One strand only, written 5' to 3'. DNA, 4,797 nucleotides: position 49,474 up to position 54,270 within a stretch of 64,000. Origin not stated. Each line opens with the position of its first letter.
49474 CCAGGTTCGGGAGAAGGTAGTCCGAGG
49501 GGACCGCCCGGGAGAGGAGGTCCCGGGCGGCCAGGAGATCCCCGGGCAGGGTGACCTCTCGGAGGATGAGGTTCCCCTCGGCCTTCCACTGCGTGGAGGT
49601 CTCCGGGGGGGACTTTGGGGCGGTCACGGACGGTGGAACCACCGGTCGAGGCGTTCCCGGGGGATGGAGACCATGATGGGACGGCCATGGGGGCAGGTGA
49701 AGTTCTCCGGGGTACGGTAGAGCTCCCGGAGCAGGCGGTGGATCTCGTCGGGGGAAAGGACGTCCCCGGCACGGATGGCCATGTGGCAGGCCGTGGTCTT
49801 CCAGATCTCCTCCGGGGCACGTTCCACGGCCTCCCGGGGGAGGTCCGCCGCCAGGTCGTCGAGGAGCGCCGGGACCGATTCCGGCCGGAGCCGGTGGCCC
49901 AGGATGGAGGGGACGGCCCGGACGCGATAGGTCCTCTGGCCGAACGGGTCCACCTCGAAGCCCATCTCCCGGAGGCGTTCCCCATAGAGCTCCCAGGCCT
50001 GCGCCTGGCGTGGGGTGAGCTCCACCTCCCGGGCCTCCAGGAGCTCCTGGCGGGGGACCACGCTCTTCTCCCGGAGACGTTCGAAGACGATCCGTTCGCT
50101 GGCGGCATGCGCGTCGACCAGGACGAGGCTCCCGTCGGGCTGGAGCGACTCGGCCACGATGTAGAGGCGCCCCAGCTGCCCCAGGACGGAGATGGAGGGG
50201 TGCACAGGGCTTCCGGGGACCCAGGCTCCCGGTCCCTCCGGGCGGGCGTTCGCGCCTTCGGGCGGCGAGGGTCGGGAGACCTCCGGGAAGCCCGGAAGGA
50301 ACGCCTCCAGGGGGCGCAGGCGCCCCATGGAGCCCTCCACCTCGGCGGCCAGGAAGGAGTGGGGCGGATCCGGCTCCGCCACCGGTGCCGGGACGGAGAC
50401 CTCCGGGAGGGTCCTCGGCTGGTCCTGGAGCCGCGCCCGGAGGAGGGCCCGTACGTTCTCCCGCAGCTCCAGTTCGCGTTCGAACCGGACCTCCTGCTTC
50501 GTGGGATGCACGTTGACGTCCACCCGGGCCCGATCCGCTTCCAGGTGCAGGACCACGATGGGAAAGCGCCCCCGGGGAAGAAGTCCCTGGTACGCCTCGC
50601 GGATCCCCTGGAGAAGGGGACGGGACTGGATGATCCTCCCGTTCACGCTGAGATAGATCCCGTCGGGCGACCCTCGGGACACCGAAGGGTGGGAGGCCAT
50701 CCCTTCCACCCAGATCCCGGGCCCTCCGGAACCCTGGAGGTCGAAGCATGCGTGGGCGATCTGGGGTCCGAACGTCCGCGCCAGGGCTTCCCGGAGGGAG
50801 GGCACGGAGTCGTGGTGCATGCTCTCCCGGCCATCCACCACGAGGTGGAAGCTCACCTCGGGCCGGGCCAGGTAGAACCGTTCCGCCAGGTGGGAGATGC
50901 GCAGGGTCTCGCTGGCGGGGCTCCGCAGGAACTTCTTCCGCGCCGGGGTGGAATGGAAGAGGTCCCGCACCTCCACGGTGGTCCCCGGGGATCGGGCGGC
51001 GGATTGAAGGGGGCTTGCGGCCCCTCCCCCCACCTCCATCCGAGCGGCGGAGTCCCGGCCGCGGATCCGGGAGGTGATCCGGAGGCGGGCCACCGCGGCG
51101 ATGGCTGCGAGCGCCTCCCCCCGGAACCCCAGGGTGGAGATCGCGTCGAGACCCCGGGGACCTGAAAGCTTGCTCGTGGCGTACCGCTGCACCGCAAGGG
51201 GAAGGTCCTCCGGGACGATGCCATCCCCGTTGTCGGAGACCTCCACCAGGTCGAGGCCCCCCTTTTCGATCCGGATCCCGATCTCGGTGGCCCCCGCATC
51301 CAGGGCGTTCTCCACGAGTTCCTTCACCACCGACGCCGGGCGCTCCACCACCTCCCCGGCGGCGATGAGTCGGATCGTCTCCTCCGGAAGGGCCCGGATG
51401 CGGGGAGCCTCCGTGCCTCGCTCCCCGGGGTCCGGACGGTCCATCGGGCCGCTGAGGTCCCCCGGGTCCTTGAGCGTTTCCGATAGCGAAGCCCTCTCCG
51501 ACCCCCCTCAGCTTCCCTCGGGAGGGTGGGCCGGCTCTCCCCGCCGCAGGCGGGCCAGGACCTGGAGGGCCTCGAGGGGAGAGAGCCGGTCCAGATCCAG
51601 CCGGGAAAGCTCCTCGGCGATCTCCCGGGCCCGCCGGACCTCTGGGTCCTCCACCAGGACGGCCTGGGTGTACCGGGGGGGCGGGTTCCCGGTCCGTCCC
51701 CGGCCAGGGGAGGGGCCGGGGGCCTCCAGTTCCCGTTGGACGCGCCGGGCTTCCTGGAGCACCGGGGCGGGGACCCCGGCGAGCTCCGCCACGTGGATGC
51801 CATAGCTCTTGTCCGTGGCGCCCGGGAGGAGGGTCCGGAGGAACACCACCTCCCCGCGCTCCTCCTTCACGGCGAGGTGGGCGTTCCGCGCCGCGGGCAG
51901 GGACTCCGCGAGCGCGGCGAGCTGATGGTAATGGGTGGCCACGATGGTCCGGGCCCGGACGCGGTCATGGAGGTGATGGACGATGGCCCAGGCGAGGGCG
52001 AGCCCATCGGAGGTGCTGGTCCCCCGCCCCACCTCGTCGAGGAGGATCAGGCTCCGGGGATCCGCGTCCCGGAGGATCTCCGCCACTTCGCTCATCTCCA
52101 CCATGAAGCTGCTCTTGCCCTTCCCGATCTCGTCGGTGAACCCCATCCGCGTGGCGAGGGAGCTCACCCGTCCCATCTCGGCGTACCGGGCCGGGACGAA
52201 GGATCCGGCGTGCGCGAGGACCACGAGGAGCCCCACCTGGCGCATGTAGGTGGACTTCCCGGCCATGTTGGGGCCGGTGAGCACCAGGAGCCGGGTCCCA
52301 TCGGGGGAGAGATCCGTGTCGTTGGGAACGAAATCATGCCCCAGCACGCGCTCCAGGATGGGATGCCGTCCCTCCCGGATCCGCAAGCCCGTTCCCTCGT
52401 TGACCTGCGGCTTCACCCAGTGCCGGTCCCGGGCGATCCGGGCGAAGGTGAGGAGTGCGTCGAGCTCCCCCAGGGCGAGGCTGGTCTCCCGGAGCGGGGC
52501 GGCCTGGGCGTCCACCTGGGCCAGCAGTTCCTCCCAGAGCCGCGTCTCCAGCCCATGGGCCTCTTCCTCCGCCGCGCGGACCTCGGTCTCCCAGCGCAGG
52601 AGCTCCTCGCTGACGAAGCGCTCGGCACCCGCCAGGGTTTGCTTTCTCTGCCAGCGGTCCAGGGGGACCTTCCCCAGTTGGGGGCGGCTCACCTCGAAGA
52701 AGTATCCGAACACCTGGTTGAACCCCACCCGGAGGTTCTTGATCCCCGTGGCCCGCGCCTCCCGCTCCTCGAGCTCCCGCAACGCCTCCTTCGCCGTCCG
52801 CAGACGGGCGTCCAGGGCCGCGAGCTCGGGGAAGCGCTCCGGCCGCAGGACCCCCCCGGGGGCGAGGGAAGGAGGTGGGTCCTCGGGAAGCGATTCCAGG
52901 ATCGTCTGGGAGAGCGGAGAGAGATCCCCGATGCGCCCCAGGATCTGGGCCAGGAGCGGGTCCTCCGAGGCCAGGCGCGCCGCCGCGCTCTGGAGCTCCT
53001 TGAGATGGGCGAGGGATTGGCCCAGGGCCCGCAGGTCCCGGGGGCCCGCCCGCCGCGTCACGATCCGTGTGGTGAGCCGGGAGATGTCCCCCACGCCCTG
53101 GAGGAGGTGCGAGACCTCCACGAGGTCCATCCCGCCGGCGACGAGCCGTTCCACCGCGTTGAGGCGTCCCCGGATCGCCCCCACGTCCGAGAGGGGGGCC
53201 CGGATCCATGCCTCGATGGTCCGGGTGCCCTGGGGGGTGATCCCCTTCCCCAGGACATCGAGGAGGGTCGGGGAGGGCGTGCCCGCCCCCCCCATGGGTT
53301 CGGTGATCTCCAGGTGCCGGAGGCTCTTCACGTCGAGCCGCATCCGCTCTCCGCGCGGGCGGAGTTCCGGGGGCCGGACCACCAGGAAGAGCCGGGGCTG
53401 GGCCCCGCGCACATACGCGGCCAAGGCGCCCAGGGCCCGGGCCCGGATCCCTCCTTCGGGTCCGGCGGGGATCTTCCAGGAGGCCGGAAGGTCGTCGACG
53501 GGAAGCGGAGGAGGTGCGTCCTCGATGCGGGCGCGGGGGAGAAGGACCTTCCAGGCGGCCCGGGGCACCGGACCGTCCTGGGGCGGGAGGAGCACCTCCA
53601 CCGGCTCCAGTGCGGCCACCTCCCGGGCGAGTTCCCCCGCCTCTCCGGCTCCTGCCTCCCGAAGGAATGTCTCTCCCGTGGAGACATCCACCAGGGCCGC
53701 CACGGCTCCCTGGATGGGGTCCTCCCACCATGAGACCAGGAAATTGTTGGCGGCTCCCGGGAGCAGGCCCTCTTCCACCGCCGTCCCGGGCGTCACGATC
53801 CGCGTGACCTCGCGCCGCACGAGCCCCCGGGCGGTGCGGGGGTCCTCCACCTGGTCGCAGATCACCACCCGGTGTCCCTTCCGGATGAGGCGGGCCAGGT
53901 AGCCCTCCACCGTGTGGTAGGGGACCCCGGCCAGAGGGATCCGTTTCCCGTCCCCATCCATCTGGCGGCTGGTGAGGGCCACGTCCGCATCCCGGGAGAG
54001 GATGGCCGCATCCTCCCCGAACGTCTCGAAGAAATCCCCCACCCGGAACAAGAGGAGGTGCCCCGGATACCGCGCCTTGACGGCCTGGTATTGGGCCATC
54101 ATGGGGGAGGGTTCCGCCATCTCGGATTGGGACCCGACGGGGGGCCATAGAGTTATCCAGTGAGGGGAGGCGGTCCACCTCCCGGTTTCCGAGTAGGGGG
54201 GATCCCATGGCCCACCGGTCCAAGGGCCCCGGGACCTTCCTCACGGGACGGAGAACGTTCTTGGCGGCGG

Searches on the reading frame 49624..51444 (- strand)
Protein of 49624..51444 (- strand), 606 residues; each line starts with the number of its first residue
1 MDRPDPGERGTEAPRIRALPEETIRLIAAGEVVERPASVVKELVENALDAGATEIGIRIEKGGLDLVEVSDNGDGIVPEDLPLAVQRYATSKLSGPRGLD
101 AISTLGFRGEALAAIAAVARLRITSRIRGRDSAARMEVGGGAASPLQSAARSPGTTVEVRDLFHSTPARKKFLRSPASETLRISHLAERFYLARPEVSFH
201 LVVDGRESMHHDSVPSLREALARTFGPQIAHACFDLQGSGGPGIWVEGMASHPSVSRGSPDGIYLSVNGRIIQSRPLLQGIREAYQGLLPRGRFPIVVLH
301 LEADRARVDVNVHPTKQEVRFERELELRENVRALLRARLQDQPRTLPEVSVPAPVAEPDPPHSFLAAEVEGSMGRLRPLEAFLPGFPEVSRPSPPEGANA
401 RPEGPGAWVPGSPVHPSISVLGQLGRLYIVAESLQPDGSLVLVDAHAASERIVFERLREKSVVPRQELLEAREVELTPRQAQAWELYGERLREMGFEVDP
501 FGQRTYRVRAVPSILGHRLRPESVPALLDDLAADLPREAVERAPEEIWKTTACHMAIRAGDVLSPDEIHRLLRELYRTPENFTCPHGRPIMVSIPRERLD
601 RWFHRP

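Call 25: search_protein_families(library=pfam, proteins=[window:49624-51444:-], max_evalue=0.0001)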
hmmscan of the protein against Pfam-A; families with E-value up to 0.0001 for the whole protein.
window:49624-51444:- (606 aa): 4 families
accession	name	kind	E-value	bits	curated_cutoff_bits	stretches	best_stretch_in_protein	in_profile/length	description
PF08676.16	MutL_C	-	2.7e-32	111.9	25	1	421-562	1-141/142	MutL C terminal dimerisation domain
PF01119.25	DNA_mis_repair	-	1.7e-30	105.5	26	1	222-339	2-118/119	DNA mismatch repair protein, C-terminal domain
PF13589.12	HATPase_c_3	-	8e-12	45.8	25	1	37-137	4-104/137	Histidine kinase-, DNA gyrase B-, and HSP90-like ATPase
PF02518.31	HATPase_c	-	1.1e-08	35.9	26.4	1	34-95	4-64/111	Histidine kinase-, DNA gyrase B-, and HSP90-like ATPase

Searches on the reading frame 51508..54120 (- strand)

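Call 25: search_protein_families(library=pfam, proteins=[window:51508-54120:-], max_evalue=0.0001)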
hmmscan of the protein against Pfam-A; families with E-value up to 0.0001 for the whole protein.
window:51508-54120:- (870 aa): 4 families
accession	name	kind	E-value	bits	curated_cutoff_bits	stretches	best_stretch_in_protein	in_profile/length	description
PF00488.27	MutS_V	-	7.9e-75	251.4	30.2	1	613-799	2-188/188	MutS domain V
PF01624.25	MutS_I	-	1e-37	129.2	20.6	1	6-117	2-112/113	MutS domain I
PF05192.23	MutS_III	-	1.6e-34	120.4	34.1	1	266-560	2-194/194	MutS domain III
PF05190.23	MutS_IV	-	5.6e-20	71.9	22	1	431-520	4-92/92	MutS family domain IV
